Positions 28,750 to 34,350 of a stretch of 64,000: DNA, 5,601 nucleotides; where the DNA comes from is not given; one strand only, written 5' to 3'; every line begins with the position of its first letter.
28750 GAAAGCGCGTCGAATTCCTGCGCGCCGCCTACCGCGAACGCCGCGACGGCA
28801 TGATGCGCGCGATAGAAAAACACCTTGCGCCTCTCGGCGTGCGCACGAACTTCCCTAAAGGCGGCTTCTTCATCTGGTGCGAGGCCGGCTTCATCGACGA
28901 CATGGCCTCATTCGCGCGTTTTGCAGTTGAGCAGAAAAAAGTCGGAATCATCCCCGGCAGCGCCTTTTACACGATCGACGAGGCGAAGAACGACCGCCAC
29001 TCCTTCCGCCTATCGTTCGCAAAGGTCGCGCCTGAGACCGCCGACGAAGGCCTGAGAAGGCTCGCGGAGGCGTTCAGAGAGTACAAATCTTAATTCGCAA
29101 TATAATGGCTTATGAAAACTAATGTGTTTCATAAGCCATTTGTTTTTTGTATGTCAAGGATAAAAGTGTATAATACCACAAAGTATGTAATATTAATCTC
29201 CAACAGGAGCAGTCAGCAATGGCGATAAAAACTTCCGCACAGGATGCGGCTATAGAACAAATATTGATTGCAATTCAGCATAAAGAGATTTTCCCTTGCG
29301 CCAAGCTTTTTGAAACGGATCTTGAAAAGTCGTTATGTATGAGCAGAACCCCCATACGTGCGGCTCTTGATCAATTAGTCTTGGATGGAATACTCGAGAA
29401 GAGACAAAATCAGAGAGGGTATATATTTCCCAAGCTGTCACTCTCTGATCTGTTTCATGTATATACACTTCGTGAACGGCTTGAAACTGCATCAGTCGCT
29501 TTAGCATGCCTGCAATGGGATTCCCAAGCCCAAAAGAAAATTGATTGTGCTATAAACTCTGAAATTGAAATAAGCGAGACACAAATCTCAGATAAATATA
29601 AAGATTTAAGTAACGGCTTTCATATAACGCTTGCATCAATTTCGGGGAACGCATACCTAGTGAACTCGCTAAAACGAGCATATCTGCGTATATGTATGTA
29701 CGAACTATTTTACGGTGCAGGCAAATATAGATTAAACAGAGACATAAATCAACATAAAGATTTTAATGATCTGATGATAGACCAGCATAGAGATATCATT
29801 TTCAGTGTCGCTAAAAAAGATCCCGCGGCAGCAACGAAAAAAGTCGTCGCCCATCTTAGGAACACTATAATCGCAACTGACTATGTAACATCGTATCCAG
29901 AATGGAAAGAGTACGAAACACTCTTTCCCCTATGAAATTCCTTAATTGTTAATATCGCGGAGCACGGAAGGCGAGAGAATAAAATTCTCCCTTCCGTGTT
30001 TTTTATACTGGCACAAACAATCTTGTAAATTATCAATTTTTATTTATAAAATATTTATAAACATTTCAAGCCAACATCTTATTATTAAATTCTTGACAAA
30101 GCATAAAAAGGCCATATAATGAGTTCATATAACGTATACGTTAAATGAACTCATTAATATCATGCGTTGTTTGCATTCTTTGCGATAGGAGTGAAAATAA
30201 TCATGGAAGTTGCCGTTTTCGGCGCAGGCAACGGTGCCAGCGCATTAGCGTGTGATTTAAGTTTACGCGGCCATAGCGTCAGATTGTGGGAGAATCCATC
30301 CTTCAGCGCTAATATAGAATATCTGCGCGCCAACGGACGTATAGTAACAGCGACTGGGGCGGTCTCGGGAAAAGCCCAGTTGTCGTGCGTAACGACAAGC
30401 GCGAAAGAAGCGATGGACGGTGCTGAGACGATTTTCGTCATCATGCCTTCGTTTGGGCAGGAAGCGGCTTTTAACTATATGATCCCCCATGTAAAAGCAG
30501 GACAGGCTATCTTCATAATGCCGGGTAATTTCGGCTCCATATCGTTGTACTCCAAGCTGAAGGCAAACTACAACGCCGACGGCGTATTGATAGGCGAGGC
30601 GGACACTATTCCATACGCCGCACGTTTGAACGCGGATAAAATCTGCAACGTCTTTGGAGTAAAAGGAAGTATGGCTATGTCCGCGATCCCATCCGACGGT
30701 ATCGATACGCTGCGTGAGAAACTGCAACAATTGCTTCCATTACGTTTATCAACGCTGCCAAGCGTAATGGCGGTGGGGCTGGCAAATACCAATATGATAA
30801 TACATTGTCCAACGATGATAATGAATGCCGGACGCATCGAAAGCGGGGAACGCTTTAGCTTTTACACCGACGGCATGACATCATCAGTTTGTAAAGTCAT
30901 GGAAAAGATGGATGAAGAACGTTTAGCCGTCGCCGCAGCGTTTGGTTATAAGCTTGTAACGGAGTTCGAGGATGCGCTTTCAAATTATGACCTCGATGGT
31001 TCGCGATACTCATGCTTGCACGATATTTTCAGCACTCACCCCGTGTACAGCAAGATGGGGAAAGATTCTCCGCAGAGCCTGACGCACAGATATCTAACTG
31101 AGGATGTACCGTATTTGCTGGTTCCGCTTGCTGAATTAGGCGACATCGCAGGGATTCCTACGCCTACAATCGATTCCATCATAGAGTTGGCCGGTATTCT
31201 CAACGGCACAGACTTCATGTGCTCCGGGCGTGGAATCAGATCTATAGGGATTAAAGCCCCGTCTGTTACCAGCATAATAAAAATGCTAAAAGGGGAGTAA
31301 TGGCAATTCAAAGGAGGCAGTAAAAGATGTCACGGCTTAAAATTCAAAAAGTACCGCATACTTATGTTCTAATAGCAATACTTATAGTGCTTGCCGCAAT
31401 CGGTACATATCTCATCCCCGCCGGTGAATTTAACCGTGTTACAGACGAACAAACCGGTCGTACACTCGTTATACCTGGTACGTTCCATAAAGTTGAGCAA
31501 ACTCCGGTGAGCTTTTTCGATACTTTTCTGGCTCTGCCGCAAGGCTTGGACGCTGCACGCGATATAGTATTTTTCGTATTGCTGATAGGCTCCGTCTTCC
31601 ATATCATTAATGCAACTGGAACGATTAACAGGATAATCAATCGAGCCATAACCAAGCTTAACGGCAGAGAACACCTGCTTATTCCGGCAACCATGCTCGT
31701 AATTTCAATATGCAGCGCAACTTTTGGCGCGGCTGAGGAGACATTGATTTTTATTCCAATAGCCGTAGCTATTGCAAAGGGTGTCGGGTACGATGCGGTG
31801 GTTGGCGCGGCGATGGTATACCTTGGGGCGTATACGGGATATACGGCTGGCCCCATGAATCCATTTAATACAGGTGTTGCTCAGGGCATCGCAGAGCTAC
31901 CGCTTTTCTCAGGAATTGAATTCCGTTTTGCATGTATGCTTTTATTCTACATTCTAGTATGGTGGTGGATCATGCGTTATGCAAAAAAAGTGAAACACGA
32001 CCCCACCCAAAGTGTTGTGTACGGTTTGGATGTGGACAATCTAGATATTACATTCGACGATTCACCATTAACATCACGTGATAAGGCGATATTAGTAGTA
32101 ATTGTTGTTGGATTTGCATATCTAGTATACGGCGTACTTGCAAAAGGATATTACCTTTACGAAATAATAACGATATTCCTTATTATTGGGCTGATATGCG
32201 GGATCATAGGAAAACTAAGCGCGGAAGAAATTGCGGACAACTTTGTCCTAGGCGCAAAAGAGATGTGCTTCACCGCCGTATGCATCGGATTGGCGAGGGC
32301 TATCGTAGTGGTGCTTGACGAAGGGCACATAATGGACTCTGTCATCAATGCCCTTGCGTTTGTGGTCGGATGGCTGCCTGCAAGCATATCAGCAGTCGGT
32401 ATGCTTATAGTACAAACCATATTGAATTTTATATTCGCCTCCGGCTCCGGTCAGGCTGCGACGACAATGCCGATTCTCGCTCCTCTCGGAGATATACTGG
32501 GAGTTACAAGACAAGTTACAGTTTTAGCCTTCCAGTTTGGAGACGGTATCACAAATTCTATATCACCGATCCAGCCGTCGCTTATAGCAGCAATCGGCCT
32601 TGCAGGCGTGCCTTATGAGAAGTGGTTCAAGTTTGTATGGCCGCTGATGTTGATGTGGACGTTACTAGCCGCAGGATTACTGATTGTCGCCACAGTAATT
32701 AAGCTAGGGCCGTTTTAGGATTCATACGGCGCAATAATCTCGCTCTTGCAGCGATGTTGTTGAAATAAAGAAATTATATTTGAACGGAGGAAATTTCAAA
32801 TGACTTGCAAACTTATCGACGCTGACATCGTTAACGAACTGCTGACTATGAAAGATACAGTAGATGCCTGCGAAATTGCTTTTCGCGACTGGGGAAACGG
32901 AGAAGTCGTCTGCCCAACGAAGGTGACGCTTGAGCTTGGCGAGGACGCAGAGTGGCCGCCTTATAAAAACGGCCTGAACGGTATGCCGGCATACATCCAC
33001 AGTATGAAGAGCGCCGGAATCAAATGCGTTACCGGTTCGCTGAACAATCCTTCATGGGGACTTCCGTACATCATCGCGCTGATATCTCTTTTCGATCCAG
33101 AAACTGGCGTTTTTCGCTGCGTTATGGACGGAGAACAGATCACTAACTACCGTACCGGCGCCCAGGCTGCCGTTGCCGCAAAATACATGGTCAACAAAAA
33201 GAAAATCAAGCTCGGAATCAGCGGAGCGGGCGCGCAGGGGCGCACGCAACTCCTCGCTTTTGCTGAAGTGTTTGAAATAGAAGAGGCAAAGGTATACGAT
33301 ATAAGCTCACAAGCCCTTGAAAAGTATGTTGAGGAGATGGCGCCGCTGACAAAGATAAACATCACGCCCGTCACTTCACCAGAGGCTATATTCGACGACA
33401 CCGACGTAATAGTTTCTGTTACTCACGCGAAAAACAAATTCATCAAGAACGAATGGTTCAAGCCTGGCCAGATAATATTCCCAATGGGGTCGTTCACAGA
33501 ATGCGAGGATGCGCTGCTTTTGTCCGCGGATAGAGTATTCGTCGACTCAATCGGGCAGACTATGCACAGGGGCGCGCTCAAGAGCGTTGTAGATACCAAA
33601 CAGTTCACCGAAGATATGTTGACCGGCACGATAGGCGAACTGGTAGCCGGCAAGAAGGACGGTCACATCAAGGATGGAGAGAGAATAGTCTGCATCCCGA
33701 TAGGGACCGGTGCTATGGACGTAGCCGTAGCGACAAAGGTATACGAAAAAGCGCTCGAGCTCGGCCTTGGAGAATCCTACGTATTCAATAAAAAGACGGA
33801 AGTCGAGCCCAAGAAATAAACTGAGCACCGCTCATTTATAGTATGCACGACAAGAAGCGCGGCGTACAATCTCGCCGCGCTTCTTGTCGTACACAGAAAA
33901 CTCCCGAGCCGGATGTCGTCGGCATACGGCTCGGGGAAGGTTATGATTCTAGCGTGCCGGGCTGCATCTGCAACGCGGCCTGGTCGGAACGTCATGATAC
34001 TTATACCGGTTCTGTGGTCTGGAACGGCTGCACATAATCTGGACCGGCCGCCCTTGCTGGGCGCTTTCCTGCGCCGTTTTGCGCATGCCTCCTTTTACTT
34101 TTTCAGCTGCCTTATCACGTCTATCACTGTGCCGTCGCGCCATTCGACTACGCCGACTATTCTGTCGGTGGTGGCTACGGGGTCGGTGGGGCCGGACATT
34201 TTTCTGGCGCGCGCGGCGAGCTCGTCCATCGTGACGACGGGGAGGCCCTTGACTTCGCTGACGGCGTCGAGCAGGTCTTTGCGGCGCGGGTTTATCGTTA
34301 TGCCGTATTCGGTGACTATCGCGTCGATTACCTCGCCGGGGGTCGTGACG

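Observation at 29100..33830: Low-GC genomic island: GntR regulator, opine-dehydrogenase-family enzyme, YfcC transporter and OCD/mu-crystallin enzyme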

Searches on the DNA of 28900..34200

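Call 46: search_rna_families(source=window, start=28900, end=34200, threshold=evalue, max_evalue=1)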
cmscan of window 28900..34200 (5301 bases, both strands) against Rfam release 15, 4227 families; matches with E-value up to 1: 0.
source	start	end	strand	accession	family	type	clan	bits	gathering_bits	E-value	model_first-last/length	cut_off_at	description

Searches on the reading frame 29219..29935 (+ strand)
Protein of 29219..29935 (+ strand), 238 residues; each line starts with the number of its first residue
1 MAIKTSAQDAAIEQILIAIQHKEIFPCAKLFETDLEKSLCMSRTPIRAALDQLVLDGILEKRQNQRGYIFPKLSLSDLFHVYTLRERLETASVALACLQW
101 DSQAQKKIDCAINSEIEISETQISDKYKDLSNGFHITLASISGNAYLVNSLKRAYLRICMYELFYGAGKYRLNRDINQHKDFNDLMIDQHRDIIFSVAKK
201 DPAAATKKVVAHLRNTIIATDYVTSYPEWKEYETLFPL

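Call 5: search_protein_families(library=pfam, proteins=[window:29219-29935:+])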
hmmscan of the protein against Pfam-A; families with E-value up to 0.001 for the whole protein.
window:29219-29935:+ (238 aa): 2 families
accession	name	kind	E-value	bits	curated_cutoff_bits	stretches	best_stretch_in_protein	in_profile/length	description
PF07729.17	FCD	-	2e-13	51.2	24.3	1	81-214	2-124/125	FCD domain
PF00392.27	GntR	-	6.2e-07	29.4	27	1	9-66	3-61/64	Bacterial regulatory proteins, gntR family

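Call 6: search_protein_families(library=ncbifam, proteins=[window:29219-29935:+])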
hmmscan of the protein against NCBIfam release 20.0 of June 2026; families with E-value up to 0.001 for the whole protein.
window:29219-29935:+ (238 aa): 6 families
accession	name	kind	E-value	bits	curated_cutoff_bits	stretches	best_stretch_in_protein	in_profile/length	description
TIGR03338.1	phnR_burk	equivalog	4.8e-16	59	271.5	1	15-215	20-208/212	phosphonate utilization associated transcriptional regulator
NF007741.0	PRK10421.1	equivalog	1.2e-11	44.5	311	2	79-214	99-227/262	transcriptional regulator LldR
NF008576.0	PRK11534.1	equivalog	4.8e-08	32.9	218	1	26-214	27-211/225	DNA-binding transcriptional regulator CsiR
NF008504.0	PRK11414.1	equivalog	2.4e-07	30.7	225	1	24-160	29-164/221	GntR family transcriptional regulator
NF003011.0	PRK03837.1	subfamily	8.9e-06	25.5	260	1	76-215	102-228/241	transcriptional regulator NanR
TIGR02018.2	his_ut_repres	equivalog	0.0006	19.3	220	1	15-97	8-91/226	histidine utilization transcriptional repressor HutC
